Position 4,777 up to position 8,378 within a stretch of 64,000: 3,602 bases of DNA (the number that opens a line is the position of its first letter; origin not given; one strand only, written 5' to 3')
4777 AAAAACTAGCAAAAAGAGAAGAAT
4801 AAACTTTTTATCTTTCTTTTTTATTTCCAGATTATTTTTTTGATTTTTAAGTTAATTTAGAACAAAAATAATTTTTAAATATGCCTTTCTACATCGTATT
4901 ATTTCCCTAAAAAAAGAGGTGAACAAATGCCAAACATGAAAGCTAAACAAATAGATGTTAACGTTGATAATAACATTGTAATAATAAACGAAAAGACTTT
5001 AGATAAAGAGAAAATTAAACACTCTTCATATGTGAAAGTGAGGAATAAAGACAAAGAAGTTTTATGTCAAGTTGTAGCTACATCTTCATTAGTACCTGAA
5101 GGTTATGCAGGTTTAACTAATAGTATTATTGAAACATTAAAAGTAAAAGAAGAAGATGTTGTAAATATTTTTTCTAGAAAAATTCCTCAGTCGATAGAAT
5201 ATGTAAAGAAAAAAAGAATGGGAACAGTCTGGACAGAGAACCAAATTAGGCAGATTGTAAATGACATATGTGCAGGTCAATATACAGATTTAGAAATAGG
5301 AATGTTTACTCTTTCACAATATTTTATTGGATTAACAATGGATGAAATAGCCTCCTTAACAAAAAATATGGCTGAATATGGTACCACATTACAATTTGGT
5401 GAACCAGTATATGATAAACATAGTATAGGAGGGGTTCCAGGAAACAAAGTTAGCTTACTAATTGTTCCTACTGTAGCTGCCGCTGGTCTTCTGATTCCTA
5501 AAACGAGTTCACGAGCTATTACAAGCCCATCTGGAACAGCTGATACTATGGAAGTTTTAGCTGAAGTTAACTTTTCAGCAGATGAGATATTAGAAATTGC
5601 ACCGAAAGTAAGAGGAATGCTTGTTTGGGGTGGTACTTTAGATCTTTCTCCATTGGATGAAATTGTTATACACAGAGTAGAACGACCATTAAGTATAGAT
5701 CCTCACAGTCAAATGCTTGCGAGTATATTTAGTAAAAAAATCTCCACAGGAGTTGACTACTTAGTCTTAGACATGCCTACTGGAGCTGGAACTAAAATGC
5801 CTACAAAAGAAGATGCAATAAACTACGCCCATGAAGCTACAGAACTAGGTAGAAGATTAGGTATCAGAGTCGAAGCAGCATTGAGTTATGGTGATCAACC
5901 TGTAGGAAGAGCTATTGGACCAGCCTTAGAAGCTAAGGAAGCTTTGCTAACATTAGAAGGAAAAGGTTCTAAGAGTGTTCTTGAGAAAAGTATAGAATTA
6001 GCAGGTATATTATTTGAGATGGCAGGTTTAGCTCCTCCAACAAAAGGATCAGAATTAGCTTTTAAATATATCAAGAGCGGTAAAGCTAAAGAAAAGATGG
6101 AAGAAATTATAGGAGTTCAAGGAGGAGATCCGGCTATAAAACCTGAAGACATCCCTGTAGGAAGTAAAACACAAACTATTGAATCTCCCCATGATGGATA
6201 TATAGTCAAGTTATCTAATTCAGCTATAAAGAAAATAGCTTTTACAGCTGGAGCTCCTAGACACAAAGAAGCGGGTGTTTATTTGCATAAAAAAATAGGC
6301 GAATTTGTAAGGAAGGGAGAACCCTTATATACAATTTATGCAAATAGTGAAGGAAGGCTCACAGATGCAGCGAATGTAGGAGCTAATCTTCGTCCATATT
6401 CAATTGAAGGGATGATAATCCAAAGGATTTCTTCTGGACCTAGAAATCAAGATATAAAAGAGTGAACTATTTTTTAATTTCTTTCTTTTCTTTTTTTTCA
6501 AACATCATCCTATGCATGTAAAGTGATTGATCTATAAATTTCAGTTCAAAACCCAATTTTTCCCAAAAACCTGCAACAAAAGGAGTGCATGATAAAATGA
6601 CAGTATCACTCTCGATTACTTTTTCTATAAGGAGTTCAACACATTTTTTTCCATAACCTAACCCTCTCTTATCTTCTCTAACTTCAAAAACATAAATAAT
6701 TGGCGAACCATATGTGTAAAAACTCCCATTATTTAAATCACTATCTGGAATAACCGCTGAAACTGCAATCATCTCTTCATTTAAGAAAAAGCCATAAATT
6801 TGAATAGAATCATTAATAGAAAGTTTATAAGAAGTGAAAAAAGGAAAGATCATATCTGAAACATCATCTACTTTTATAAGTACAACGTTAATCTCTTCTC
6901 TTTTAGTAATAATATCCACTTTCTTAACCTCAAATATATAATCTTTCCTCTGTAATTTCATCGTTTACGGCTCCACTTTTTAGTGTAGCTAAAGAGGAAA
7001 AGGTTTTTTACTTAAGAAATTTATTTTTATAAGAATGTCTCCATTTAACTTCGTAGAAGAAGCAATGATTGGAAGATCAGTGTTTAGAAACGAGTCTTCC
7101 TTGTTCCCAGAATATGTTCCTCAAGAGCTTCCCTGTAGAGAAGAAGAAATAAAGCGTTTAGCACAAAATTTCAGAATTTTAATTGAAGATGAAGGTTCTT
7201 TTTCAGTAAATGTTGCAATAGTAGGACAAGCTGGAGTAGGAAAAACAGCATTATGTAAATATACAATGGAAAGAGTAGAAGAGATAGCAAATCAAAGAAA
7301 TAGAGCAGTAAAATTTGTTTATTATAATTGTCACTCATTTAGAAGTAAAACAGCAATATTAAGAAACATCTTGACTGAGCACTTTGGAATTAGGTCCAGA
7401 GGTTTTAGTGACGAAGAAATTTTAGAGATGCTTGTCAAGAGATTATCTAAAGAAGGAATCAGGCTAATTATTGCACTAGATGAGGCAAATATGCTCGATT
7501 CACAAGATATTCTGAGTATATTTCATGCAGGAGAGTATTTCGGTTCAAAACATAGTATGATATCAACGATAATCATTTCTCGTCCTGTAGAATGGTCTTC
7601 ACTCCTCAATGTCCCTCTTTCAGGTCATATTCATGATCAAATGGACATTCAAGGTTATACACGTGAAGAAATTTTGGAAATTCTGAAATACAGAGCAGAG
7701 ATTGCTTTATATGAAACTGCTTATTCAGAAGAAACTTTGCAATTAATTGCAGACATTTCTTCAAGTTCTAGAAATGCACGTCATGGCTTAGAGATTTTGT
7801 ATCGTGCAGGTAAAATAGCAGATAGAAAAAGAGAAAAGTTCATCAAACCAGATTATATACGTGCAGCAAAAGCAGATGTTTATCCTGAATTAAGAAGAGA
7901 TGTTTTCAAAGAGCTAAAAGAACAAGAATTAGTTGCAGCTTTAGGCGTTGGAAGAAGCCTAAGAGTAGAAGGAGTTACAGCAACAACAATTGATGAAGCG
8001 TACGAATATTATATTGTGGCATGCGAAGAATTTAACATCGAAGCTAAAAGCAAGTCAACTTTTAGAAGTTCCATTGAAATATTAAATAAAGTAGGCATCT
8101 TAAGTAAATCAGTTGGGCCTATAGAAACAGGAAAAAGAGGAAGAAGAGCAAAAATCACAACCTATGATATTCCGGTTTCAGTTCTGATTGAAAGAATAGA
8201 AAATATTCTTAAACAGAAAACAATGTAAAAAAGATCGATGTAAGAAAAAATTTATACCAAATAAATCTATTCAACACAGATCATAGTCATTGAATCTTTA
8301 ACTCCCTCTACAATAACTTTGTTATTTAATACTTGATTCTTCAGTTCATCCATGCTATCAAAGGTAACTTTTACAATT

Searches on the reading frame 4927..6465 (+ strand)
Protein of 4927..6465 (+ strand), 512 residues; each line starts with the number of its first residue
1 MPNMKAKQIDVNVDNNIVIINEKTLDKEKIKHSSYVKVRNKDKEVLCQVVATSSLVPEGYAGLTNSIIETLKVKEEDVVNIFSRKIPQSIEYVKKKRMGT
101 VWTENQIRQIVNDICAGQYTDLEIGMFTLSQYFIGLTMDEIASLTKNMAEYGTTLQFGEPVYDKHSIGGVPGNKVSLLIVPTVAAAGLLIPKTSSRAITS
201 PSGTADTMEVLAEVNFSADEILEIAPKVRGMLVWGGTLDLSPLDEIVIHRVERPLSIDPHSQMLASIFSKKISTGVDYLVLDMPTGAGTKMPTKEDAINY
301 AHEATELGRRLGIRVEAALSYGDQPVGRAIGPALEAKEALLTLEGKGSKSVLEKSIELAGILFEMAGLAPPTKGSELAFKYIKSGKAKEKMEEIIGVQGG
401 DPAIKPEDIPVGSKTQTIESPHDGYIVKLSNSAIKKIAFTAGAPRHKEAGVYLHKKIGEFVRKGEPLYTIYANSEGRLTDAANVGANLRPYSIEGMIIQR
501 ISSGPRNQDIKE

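Call 27: search_protein_families(library=pfam, proteins=[window:4927-6465:+], max_evalue=0.001)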
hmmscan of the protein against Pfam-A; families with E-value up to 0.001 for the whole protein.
window:4927-6465:+ (512 aa): 5 families
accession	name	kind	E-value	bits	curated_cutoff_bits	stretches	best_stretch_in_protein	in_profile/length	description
PF00591.27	Glycos_transf_3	-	9.5e-14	52.1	27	1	160-387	3-252/253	Glycosyl transferase family, a/b domain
PF07831.19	PYNP_C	-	2.3e-12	46.8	27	1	425-483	1-66/75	Pyrimidine nucleoside phosphorylase C-terminal domain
PF02885.22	Glycos_trans_3N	-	1.6e-11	44.2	26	1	91-152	2-63/63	Glycosyl transferase family, helical bundle domain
PF10011.15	DUF2254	-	0.00019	20.8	28.8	1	405-483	184-261/368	Predicted membrane protein (DUF2254)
PF02359.24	CDC48_N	-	0.00034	21.2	35.1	1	5-81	3-80/85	Cell division protein 48 (CDC48), N-terminal domain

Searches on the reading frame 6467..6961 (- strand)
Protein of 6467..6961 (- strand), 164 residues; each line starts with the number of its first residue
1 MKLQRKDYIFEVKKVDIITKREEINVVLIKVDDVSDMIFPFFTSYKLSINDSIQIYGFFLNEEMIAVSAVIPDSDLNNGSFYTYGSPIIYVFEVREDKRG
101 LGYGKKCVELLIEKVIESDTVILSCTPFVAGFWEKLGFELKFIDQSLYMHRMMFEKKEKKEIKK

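Call 27: search_protein_families(library=pfam, proteins=[window:6467-6961:-], max_evalue=0.001)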
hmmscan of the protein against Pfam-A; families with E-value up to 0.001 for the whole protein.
window:6467-6961:- (164 aa): 1 family
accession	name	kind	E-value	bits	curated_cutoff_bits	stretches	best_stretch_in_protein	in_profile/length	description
PF00583.31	Acetyltransf_1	-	0.00063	20.5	20.7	1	54-138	34-116/116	Acetyltransferase (GNAT) family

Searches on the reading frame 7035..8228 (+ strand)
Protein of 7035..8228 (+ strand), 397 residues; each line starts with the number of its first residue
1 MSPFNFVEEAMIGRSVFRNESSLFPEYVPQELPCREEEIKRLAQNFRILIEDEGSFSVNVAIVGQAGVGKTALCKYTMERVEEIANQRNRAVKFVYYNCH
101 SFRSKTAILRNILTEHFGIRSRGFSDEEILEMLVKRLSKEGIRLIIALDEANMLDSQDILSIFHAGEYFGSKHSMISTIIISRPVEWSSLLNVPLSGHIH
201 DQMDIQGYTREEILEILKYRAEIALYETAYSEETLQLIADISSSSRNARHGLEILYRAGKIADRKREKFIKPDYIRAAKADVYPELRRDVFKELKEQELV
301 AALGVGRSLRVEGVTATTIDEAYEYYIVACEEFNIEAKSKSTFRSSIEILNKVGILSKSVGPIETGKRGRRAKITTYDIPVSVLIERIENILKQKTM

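Call 27: search_protein_families(library=pfam, proteins=[window:7035-8228:+], max_evalue=0.001)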
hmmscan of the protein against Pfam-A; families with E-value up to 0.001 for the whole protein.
window:7035-8228:+ (397 aa): 8 families
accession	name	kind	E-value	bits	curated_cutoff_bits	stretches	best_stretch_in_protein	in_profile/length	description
PF22703.2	Cdc6_lid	-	2.3e-17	63.1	27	1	215-279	2-67/68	Cdc6 AAA+ ATPase-type lid domain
PF13401.12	AAA_22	-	1.6e-11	45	27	1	60-183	8-123/130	AAA domain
PF13191.12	AAA_16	-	3.7e-08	34.5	32.6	1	31-122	1-92/167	AAA ATPase domain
PF09079.17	Cdc6_C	-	1.3e-06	28.7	25.1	1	291-375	3-85/96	CDC6, C terminal winged helix domain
PF24883.2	NPHP3_N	-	2.8e-05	24.8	24.8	0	60-114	25-77/164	Nephrocystin 3, N-terminal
PF01637.24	ATPase_2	-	0.00021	21.6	33.2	1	35-154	4-122/225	ATPase domain predominantly from Archaea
PF05621.17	TniB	-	0.00033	20.6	22.4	1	47-153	24-130/189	Bacterial TniB protein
PF07693.20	KAP_NTPase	-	0.00044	20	20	0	55-113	18-72/293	KAP family P-loop domain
